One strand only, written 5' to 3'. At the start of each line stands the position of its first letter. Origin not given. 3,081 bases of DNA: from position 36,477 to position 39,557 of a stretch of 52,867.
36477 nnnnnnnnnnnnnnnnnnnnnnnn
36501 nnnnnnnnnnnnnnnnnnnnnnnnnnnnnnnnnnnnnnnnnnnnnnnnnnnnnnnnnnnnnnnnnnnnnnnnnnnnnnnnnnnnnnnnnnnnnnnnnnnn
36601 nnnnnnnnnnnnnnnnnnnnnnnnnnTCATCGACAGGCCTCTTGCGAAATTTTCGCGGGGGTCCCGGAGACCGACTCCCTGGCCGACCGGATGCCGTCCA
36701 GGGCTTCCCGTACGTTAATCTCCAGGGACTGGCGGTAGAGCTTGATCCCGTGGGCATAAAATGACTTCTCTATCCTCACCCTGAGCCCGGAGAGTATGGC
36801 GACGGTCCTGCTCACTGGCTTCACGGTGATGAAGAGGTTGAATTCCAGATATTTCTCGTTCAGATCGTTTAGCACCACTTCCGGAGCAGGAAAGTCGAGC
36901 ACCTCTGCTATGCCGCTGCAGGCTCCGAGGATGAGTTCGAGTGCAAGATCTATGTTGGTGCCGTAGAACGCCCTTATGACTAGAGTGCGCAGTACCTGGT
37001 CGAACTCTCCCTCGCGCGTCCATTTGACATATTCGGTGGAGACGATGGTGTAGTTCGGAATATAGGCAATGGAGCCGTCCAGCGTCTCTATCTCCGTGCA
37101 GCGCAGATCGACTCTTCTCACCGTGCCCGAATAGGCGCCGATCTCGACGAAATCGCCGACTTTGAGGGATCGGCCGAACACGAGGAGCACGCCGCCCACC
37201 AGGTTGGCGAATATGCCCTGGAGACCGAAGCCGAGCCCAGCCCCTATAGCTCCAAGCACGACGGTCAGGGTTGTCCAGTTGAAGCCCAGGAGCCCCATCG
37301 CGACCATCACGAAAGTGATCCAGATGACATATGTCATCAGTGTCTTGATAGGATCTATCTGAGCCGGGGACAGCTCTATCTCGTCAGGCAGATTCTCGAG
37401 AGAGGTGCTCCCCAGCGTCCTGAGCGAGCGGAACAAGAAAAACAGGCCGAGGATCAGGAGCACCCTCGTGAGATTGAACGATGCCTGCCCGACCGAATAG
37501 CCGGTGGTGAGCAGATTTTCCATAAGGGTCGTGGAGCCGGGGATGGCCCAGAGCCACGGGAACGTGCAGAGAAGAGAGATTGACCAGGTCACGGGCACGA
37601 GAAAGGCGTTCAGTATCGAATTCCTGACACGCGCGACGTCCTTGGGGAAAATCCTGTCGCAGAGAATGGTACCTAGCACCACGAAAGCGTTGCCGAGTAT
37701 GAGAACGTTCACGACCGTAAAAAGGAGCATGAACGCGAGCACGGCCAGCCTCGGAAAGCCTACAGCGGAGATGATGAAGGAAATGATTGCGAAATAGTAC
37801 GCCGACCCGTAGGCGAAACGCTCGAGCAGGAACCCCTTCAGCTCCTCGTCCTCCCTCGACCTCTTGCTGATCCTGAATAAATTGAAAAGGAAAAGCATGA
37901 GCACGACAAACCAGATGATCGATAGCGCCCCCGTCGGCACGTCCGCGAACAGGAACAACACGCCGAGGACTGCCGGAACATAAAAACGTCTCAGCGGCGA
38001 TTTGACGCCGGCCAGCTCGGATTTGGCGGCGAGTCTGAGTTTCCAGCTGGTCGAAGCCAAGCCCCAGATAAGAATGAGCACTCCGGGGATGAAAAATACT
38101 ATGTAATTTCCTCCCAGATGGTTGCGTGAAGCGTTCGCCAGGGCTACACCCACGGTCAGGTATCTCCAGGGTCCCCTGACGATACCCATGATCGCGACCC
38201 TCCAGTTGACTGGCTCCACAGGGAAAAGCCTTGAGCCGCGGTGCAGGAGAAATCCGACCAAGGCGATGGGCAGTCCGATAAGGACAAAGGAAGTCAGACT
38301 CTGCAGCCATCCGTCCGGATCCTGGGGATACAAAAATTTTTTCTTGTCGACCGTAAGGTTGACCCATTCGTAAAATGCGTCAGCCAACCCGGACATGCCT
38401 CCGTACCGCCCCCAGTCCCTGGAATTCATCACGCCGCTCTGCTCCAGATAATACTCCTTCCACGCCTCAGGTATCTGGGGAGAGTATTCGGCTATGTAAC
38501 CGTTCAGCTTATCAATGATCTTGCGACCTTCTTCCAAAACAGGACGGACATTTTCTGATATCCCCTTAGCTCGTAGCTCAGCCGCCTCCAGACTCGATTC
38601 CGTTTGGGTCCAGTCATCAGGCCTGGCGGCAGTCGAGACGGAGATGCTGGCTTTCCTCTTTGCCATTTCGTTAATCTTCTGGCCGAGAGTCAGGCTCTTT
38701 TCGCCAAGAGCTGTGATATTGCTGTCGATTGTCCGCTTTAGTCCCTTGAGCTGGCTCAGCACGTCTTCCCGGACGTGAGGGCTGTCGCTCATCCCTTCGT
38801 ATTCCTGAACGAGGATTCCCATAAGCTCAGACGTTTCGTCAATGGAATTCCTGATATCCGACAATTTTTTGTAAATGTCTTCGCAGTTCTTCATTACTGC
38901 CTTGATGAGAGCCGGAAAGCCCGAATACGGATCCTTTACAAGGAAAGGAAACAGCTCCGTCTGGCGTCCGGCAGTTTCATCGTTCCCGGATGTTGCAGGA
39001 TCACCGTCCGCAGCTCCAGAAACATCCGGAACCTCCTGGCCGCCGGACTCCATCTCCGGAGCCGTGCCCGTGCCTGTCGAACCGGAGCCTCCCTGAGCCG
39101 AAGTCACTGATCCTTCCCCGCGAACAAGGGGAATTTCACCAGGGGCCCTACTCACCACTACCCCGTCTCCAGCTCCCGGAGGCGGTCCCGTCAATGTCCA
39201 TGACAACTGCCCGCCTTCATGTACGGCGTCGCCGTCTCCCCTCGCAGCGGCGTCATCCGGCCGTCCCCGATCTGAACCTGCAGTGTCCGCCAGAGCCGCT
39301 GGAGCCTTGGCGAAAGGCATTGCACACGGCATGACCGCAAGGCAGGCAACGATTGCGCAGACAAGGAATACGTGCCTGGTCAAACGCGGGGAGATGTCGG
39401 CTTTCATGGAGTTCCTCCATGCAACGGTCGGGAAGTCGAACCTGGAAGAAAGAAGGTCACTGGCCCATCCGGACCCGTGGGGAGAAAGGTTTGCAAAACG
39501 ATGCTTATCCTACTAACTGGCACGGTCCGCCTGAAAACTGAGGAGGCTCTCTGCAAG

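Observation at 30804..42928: Four tandem, co-oriented giant MscS-family (MscK/MscM-class) channel paralogs: a candidate multi-channel module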

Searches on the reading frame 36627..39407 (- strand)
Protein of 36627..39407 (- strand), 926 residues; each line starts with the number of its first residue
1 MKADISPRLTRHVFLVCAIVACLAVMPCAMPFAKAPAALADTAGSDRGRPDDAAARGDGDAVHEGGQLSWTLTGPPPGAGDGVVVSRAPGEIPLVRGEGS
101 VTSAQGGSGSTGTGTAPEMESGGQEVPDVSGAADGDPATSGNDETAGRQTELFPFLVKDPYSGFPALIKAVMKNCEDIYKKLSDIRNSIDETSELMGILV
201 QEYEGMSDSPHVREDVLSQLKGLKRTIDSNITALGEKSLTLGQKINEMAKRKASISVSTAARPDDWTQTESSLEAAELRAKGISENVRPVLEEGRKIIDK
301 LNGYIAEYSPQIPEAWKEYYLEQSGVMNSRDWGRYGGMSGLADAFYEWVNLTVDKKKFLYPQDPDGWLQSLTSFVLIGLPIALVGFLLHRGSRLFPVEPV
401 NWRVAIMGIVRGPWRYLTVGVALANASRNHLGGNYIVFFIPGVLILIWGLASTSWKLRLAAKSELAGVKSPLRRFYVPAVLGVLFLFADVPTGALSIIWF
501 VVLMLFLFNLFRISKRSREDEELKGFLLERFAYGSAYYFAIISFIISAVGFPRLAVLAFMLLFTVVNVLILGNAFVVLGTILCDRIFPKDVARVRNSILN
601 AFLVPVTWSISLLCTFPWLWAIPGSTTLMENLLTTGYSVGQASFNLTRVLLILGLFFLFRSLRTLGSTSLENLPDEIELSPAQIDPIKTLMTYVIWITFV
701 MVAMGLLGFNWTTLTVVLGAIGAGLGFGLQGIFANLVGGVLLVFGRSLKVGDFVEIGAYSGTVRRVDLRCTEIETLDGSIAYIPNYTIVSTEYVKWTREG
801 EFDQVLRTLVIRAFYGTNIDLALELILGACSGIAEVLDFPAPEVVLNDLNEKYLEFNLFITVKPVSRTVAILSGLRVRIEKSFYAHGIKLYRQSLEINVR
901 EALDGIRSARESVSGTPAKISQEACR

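Call 3: search_protein_families(library=pfam, proteins=[window:36627-39407:-], max_evalue=0.01)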
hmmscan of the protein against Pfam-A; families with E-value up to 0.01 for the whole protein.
window:36627-39407:- (926 aa): 3 families
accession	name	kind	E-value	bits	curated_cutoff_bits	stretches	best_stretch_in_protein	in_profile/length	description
PF00924.24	MS_channel_2nd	-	2.3e-17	63.3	20.2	1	732-797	2-67/68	Mechanosensitive ion channel, beta-domain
PF21088.3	MS_channel_1st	-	1.1e-07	32.2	23.1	1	690-730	2-42/42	Mechanosensitive ion channel, transmembrane helices 2/3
PF21082.3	MS_channel_3rd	-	0.00047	21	21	1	811-889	5-87/88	Mechanosensitive ion channel MscS, C-terminal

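Call 4: search_protein_families(library=ncbifam, proteins=[window:36627-39407:-], max_evalue=0.01)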
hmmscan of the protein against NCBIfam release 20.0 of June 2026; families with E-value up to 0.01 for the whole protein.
window:36627-39407:- (926 aa): 6 families
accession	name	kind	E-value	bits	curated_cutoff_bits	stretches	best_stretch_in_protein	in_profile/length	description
NF008438.0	PRK11281.1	equivalog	3.6e-39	134.3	991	1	686-902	877-1091/1113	mechanosensitive channel MscK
NF008180.0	PRK10929.1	equivalog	7.5e-32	110.1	809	1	674-911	862-1096/1109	miniconductance mechanosensitive channel MscM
NF007662.0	PRK10334.1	subfamily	6e-22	78.2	321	1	684-901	66-279/286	small-conductance mechanosensitive channel MscS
NF047602.1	MscsSHelicob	equivalog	2e-18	66.8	400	1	691-900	53-259/260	small-conductance mechanosensitive channel MscS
NF047601.1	MscSThanab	equivalog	1e-15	58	500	1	687-892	68-269/280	small-conductance mechanosensitive channel MscS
NF008542.0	PRK11465.1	equivalog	1.4e-08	33.5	596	1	693-789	519-615/741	mechanosensitive channel protein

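Call 8: find_homologous_proteins(query=window:36627-39407:-)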
Query window:36627-39407:- (926 aa): 13 proteins with E <= 0.001 among 8000 candidates.
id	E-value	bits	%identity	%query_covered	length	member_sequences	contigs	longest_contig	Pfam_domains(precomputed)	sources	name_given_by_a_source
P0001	0.0e+0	1804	100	87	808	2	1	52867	PF21088.3,PF00924.25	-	-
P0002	1.1e-250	853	50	88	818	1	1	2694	PF00924.25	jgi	jgi:small-conductance mechanosensitive channel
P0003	1.3e-250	852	52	82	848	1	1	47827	PF00924.25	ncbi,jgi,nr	ncbi:MAG: mechanosensitive ion channel [Deltaproteobacteria bacterium]|jgi:small-conductance mechano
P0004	1.0e-248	846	62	43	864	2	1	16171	PF00924.25,PF21082.3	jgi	jgi:small-conductance mechanosensitive channel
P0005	8.6e-248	843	51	82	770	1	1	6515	PF00924.25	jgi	jgi:small-conductance mechanosensitive channel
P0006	6.3e-238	810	60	43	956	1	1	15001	PF00924.25,PF21082.3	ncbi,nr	ncbi:MAG: mechanosensitive ion channel, partial [Deltaproteobacteria bacterium]|nr:mechanosensitive 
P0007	1.1e-221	757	63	58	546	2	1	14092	PF21088.3,PF00924.25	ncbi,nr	ncbi:MAG: mechanosensitive ion channel [Deltaproteobacteria bacterium]|nr:mechanosensitive ion chann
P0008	4.3e-25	106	31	20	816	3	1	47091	PF00924.25,PF12607.14,PF21082.3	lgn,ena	-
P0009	6.0e-24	102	31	24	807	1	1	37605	PF00924.25,PF21082.3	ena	-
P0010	3.4e-20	90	31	24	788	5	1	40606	PF00924.25,PF21082.3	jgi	jgi:small-conductance mechanosensitive channel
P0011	5.1e-18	83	29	21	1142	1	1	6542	PF00924.25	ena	-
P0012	2.9e-7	47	25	33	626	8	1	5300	PF00924.25,PF21082.3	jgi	-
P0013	4.7e-6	43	31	20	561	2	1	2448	PF00924.25,PF21082.3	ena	-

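Call 9: find_encoding_contigs(protein=P0003, flank=10000, max_places=3)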
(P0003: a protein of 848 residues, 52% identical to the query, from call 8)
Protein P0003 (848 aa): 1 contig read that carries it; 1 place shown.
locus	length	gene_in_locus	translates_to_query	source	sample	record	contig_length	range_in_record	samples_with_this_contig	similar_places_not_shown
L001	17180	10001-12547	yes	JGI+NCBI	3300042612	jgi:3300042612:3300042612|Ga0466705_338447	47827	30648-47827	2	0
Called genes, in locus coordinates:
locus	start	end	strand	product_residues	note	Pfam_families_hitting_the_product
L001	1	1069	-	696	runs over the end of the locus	PF07715:Plug, PF00593:TonB_dep_Rec_b-barrel, PF14905:OMP_b-brl_3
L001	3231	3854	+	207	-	PF02586:SRAP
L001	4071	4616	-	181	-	-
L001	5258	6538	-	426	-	PF01297:ZnuA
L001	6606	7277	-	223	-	-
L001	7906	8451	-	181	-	PF19502:DUF6036 (weak), PF08843:AbiEii (faint)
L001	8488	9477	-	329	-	-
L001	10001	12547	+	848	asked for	PF00924:MS_channel_2nd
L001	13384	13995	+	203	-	PF28130:DUF8371 (weak)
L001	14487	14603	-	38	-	-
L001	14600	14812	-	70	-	-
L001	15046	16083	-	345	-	PF00037:Fer4 (faint), PF13484:Fer4_16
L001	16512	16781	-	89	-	-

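Call 10: find_encoding_contigs(protein=P0004, flank=10000, max_places=3)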
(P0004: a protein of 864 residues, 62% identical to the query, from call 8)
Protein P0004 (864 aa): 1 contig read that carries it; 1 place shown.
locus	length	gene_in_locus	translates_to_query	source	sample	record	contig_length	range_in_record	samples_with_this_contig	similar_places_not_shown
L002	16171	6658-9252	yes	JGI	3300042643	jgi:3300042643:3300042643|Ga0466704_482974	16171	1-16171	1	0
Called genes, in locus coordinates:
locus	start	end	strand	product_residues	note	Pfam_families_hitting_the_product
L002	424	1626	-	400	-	PF19583:ODP, PF00258:Flavodoxin_1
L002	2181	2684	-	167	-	PF02915:Rubrerythrin (weak)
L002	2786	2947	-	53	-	PF00301:Rubredoxin, PF21349:RUBY_RBDX (faint)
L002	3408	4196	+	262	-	PF01195:Pept_tRNA_hydro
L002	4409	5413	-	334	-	PF00294:PfkB, PF08543:Phos_pyr_kin (faint)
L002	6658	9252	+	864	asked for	PF00924:MS_channel_2nd, PF21082:MS_channel_3rd (weak)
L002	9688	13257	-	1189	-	PF02811:PHP, PF07733:DNA_pol3_alpha, PF17657:DNA_pol3_finger, PF14579:HHH_6, PF01336:tRNA_anti-codon (weak)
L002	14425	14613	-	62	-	PF13751:DDE_Tnp_1_6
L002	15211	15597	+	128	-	-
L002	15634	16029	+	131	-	-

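Call 11: find_encoding_contigs(protein=P0006, flank=10000, max_places=3)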
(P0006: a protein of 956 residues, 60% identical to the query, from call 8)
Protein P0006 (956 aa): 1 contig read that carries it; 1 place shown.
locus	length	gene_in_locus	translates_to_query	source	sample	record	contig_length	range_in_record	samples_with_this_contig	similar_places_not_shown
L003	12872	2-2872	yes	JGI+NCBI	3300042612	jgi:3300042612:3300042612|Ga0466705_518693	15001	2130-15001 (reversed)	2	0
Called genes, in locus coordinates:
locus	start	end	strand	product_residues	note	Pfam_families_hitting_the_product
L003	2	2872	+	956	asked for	PF00924:MS_channel_2nd, PF21082:MS_channel_3rd (weak)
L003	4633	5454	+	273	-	-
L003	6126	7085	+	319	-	PF01636:APH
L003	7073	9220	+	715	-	PF00009:GTP_EFTU, PF00350:Dynamin_N (faint), PF01926:MMR_HSR1, PF02421:FeoB_N, PF00009:GTP_EFTU, PF02421:FeoB_N, PF01926:MMR_HSR1, PF14714:KH_dom-like, +1 more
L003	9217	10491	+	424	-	PF13458:Peripla_BP_6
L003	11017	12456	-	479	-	PF09820:AAA-ATPase_like, PF08011:PDDEXK_9 (faint)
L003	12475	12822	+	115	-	-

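Call 12: find_encoding_contigs(protein=P0007, flank=10000, max_places=3)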
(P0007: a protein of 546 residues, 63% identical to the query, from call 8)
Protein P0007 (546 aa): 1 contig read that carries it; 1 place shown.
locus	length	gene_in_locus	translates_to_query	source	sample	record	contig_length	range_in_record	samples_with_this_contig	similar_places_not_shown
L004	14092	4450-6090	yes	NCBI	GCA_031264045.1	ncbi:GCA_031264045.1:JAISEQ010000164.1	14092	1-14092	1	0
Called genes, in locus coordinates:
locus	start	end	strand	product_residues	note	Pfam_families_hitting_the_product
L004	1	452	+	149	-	?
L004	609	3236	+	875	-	PF00924:MS_channel_2nd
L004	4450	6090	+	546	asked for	PF21088:MS_channel_1st (weak), PF00924:MS_channel_2nd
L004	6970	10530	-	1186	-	PF02811:PHP, PF07733:DNA_pol3_alpha, PF17657:DNA_pol3_finger, PF14579:HHH_6, PF01336:tRNA_anti-codon (weak)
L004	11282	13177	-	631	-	PF14849:YidC_periplas, PF00558:Vpu (faint), PF02096:60KD_IMP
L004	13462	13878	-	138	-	PF01809:YidD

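Call 18: find_related_loci(query=A2, collection=genome_contigs, flank=10000)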
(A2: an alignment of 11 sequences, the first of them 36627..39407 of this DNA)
Query A2 (926 aa) in genome_contigs; peptide patterns used: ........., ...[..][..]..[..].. (x = any residue, [..] = any of these).
34 stretches matched a pattern; 7 encode a relative of the query (tblastn E <= 1e-3); 6 distinct loci.
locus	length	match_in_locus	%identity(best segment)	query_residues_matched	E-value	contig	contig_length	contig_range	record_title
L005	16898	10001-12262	52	161-921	0e+0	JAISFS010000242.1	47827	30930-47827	MAG: Deltaproteobacteria bacterium isolate Gx485_bin53 k119_467855, whole genome shotgun sequence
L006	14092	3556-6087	48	77-921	0e+0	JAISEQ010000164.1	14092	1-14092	MAG: Deltaproteobacteria bacterium isolate Gx485_bin203 k119_4725008, whole genome shotgun sequence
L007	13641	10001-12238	51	161-907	0e+0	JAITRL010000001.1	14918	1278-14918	MAG: Deltaproteobacteria bacterium isolate Roe453_bin26 k119_689744, whole genome shotgun sequence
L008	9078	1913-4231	51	160-926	0e+0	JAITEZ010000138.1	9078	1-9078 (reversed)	MAG: Deltaproteobacteria bacterium isolate Nm470_bin83 k119_2674730, whole genome shotgun sequence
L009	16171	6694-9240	62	157-918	2e-154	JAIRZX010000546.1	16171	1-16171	MAG: Deltaproteobacteria bacterium isolate Gx481_bin110 k119_3796652, whole genome shotgun sequence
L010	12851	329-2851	60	178-915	1e-145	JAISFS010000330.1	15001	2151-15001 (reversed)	MAG: Deltaproteobacteria bacterium isolate Gx485_bin53 k119_390982, whole genome shotgun sequence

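Call 20: find_related_loci(query=A2, collection=metagenome_contigs, flank=10000)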
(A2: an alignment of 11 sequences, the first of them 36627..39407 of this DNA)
Query A2 (926 aa) in metagenome_contigs; peptide patterns used: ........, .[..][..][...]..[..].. (x = any residue, [..] = any of these).
600 stretches matched a pattern (row limit reached: there are more); 1 encode a relative of the query (tblastn E <= 1e-3); 1 distinct loci.
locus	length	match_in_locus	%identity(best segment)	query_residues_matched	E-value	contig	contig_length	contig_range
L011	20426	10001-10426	24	691-828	4e-6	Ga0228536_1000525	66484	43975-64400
